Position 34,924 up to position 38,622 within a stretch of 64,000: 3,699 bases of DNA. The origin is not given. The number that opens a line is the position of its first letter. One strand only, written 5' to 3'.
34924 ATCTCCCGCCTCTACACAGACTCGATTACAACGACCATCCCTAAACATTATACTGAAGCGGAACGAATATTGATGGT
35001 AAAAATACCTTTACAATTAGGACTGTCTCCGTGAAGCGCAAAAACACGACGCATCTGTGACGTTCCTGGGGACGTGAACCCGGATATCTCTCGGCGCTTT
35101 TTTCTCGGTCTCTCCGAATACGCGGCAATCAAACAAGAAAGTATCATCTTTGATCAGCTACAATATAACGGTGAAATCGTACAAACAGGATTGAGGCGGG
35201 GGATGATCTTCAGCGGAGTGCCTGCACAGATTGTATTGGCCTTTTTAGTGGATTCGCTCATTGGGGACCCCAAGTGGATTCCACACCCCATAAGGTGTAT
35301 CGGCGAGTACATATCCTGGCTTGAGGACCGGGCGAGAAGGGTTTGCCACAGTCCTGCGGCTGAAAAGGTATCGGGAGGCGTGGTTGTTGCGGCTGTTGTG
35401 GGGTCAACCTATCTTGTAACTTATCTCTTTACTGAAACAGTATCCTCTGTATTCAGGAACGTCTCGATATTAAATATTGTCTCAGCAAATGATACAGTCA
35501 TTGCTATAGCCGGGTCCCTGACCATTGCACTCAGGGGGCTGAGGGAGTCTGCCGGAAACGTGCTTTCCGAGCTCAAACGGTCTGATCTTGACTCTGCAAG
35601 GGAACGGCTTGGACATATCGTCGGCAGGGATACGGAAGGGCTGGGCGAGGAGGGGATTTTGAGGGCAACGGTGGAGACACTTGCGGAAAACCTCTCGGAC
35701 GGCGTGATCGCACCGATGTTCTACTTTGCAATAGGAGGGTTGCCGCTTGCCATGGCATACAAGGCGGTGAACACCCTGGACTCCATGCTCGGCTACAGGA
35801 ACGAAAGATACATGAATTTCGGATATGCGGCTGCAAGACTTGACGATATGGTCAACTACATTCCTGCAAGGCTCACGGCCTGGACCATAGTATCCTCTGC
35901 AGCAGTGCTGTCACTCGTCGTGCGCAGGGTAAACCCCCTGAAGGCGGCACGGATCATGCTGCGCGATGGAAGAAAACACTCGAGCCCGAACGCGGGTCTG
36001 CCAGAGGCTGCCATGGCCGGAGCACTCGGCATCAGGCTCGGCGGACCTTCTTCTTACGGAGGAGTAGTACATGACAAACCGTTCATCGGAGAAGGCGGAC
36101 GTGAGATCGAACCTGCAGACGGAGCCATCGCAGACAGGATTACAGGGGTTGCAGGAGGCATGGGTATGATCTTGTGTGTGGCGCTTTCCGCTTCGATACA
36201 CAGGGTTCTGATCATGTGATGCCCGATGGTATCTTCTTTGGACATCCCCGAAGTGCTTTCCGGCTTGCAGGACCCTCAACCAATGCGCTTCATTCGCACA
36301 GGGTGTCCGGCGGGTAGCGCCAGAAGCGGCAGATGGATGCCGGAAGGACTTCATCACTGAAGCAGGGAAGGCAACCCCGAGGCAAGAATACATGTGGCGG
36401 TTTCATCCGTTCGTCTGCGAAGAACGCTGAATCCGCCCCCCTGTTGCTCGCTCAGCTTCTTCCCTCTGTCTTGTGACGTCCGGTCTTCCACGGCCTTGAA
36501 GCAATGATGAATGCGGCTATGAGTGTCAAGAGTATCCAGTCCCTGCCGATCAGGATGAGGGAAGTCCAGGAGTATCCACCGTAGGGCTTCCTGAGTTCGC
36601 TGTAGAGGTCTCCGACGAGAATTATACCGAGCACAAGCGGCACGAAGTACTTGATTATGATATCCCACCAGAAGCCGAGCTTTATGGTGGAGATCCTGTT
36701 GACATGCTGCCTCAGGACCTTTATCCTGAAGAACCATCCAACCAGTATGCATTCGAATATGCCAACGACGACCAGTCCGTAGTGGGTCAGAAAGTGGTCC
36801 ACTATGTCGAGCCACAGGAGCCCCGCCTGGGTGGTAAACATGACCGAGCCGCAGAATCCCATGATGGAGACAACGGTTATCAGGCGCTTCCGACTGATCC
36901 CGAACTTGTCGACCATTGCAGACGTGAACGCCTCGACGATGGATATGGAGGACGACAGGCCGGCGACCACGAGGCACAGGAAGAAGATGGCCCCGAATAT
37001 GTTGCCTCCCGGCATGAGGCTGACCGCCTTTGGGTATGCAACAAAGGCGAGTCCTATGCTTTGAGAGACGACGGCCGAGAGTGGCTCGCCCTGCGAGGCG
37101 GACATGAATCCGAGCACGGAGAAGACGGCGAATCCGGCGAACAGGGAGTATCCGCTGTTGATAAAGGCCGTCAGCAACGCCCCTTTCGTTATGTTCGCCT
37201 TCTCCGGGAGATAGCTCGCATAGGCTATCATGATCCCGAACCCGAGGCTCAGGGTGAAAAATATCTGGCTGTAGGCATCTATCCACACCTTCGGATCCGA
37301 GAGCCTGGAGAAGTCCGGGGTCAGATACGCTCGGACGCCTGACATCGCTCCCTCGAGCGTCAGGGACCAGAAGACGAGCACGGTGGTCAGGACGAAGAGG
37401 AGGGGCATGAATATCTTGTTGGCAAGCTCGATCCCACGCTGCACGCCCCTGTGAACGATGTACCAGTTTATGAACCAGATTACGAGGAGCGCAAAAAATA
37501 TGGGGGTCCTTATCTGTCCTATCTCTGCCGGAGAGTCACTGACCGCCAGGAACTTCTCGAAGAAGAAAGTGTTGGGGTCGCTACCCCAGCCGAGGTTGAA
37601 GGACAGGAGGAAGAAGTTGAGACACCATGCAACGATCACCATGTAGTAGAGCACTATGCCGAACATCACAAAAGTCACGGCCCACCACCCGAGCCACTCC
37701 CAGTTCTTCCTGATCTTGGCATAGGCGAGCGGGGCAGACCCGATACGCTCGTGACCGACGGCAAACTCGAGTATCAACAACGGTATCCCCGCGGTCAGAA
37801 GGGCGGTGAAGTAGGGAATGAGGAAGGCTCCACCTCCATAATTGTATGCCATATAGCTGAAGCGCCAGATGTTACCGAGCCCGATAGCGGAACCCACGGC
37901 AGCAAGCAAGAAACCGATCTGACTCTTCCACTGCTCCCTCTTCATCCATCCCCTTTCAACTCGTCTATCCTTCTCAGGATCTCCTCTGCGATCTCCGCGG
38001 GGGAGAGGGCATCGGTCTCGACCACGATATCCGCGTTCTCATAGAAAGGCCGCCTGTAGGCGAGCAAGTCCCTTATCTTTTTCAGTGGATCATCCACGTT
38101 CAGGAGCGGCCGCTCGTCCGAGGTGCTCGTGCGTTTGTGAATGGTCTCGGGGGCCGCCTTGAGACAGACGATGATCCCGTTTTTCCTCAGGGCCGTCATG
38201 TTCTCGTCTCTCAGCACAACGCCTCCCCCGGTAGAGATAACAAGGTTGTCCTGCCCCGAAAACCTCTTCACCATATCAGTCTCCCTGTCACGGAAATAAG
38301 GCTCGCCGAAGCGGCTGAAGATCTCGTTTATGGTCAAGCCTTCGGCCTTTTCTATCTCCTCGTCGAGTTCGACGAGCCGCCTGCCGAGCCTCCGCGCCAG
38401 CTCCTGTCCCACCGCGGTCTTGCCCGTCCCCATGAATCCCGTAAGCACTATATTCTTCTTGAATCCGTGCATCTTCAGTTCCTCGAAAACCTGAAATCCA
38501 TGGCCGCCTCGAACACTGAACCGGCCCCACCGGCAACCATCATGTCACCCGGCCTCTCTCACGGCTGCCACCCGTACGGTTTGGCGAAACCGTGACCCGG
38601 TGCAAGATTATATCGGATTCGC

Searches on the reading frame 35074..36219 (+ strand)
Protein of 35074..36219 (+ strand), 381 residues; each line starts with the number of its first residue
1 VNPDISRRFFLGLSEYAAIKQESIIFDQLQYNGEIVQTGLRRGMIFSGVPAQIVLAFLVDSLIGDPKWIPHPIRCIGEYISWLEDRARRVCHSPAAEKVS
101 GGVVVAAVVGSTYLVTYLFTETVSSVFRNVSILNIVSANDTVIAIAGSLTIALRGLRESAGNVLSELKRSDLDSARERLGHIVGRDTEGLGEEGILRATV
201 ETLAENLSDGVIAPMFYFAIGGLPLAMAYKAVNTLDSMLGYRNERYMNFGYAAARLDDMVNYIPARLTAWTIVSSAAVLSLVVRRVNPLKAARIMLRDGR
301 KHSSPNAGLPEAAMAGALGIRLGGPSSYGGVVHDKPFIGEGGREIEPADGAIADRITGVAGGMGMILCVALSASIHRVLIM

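Call 65: search_protein_families(library=pfam, proteins=[window:35074-36219:+], max_evalue=0.001)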
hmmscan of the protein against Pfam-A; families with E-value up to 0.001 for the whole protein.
window:35074-36219:+ (381 aa): 1 family
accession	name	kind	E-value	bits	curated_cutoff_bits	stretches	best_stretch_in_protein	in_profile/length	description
PF03186.18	CobD_Cbib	-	1.4e-103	346.5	34.4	1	53-351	1-276/282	CobD/Cbib protein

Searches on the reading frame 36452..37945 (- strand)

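Call 65: search_protein_families(library=pfam, proteins=[window:36452-37945:-], max_evalue=0.001)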
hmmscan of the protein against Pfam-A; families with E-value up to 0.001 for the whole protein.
window:36452-37945:- (497 aa): 1 family
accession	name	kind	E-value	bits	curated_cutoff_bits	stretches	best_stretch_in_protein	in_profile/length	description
PF00209.24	SNF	-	1.2e-115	387.6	27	2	123-461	154-495/524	Sodium:neurotransmitter symporter family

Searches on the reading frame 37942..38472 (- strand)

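Call 65: search_protein_families(library=pfam, proteins=[window:37942-38472:-], max_evalue=0.001)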
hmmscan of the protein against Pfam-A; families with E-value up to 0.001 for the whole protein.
window:37942-38472:- (176 aa): 3 families
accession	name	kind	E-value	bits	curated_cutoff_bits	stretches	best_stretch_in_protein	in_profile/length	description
PF01202.28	SKI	-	5.7e-48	163.5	22.1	1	14-169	1-158/159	Shikimate kinase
PF13238.12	AAA_18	-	9.5e-08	33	29.4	1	8-119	1-112/128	AAA domain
PF13401.12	AAA_22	-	0.00014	22.6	27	1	6-70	6-74/130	AAA domain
